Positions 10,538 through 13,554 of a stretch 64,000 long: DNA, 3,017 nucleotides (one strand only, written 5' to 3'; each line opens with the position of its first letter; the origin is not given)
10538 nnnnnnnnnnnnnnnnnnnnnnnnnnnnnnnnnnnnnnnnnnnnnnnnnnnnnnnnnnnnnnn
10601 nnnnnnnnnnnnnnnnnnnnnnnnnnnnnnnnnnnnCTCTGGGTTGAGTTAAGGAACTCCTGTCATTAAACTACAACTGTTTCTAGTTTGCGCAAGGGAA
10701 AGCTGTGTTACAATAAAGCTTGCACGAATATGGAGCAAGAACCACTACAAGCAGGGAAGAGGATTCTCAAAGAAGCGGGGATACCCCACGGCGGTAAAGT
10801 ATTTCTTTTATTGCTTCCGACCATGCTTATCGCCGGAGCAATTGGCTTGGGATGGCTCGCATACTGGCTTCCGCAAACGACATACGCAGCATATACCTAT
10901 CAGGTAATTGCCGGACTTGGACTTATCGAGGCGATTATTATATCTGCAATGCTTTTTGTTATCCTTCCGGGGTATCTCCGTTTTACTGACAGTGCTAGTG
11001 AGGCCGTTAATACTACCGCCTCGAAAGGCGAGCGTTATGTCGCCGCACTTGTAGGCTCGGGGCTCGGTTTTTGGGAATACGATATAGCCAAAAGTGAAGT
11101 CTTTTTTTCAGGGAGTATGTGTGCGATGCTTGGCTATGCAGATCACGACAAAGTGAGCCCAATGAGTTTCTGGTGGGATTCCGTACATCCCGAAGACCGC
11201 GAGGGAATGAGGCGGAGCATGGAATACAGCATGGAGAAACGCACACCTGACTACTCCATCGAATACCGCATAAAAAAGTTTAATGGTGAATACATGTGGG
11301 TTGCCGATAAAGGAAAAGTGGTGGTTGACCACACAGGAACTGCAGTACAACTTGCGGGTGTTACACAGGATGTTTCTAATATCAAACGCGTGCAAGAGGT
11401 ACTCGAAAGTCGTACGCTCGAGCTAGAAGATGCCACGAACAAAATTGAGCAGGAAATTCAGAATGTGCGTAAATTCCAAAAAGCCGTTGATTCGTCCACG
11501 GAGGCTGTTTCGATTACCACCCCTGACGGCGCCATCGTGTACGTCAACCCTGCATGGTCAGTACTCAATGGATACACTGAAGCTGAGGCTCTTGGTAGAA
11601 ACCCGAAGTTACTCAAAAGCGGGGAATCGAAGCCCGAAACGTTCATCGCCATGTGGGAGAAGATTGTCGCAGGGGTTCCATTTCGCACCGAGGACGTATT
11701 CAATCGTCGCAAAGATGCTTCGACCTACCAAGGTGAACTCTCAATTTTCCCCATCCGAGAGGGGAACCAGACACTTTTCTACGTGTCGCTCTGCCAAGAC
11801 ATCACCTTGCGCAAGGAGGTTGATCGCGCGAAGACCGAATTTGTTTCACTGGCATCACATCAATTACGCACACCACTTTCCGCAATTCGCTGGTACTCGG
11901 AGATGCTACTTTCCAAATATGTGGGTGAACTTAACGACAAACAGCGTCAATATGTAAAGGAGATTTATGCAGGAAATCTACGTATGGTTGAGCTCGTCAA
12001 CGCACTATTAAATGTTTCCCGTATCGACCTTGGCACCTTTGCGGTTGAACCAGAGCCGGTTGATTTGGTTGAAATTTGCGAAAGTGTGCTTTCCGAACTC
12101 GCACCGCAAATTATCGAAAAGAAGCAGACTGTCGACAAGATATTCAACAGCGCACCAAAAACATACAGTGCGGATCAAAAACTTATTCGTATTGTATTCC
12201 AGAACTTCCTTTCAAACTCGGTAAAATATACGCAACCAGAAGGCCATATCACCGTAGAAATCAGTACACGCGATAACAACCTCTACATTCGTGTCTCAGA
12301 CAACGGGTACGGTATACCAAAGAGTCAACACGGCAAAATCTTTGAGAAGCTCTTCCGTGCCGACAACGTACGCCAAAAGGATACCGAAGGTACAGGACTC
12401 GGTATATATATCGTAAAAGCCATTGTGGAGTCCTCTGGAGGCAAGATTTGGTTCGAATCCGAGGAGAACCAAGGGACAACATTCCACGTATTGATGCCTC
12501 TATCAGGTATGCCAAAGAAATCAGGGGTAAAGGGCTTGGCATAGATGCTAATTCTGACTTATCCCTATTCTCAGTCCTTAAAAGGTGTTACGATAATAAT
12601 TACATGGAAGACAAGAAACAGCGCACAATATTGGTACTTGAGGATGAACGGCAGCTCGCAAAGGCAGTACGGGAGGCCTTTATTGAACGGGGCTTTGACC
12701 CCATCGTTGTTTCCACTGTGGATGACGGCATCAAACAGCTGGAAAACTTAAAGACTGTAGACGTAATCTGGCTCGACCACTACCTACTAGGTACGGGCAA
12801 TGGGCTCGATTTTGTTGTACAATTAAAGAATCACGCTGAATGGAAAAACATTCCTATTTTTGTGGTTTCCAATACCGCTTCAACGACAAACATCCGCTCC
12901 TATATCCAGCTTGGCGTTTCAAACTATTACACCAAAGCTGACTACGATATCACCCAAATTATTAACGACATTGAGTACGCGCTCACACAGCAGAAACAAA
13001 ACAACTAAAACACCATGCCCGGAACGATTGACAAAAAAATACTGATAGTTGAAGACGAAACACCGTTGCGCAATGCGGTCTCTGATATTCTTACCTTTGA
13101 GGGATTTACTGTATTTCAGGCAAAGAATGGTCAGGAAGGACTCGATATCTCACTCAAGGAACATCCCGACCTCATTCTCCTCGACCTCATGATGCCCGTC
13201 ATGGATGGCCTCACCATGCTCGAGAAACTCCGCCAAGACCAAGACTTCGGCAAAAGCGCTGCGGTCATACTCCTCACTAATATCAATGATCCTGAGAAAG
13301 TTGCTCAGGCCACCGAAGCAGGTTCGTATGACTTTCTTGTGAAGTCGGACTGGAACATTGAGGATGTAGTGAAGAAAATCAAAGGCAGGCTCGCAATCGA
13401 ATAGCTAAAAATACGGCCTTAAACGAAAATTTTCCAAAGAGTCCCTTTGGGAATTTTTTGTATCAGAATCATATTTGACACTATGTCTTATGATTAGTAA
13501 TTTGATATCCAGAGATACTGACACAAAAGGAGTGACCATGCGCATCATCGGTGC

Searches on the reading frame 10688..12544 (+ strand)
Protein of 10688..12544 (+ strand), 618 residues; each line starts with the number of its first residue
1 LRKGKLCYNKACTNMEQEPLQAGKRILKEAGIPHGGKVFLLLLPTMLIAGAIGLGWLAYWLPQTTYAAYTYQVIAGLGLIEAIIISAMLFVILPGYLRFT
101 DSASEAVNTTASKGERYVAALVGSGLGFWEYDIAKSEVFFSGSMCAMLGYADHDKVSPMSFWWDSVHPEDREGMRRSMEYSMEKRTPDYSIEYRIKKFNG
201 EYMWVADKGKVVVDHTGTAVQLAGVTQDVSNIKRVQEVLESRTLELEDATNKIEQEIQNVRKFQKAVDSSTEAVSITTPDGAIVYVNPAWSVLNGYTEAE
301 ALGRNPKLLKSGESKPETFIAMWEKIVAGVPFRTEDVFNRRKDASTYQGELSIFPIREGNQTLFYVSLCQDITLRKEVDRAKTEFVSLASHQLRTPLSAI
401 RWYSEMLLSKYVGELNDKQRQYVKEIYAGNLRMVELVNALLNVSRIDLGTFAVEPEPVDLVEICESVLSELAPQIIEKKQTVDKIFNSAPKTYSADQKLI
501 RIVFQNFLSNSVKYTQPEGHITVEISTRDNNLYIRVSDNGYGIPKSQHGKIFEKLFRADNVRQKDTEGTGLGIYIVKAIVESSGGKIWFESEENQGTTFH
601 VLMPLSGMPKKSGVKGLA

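Call 84: search_protein_families(library=pfam, proteins=[window:10688-12544:+], max_evalue=0.001)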
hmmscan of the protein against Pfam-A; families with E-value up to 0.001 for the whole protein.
window:10688-12544:+ (618 aa): 9 families
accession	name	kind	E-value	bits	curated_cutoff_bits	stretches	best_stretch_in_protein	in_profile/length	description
PF02518.31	HATPase_c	-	1.2e-30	106.6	26.4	1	496-605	2-109/111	Histidine kinase-, DNA gyrase B-, and HSP90-like ATPase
PF08447.18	PAS_3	-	5.5e-24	84.7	25.6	1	138-225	2-88/89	PAS fold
PF13426.13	PAS_9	-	1.9e-18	67.1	27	1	272-373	2-102/103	PAS domain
PF00512.31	HisKA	-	2.3e-17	63.2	26.9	1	381-448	1-65/66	His Kinase A (phospho-acceptor) domain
PF00989.32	PAS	-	1.9e-16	60.5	22.6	1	262-372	2-113/113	PAS fold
PF08448.16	PAS_4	-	3.4e-08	34.1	23.1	1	267-376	1-109/110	PAS fold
PF13188.13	PAS_8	-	9e-08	32.2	21.8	0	262-298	2-38/65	PAS domain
PF14501.12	HATPase_c_5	-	5e-05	23.6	22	1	500-595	6-94/102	GHKL domain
PF13581.12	HATPase_c_2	-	0.0003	21.2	27.4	1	505-582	37-111/127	Histidine kinase-like ATPase domain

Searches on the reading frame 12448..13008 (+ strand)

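Call 84: search_protein_families(library=pfam, proteins=[window:12448-13008:+], max_evalue=0.001)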
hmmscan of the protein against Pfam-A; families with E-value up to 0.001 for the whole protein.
window:12448-13008:+ (186 aa): 3 families
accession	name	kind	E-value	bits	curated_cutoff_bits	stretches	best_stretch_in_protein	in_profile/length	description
PF00072.30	Response_reg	-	1.2e-10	41.9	30.2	1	61-164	1-100/111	Response regulator receiver domain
PF20274.4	cREC_REC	-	8.5e-08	33.2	27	1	61-146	2-79/88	Cyclic-phosphate processing Receiver domain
PF03709.21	OKR_DC_1_N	-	0.00038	21.1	29.3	1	72-180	7-109/111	Orn/Lys/Arg decarboxylase, N-terminal domain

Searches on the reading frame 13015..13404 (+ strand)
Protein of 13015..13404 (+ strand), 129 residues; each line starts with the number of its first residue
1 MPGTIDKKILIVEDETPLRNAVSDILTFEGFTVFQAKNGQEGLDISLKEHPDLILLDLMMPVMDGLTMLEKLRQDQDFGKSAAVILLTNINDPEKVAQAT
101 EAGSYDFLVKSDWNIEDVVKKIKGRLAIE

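Call 84: search_protein_families(library=pfam, proteins=[window:13015-13404:+], max_evalue=0.001)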
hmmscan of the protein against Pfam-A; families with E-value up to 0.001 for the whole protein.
window:13015-13404:+ (129 aa): 1 family
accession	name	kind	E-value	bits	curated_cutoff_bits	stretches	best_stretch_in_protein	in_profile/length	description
PF00072.30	Response_reg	-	1.6e-24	86.7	30.2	1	9-122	1-110/111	Response regulator receiver domain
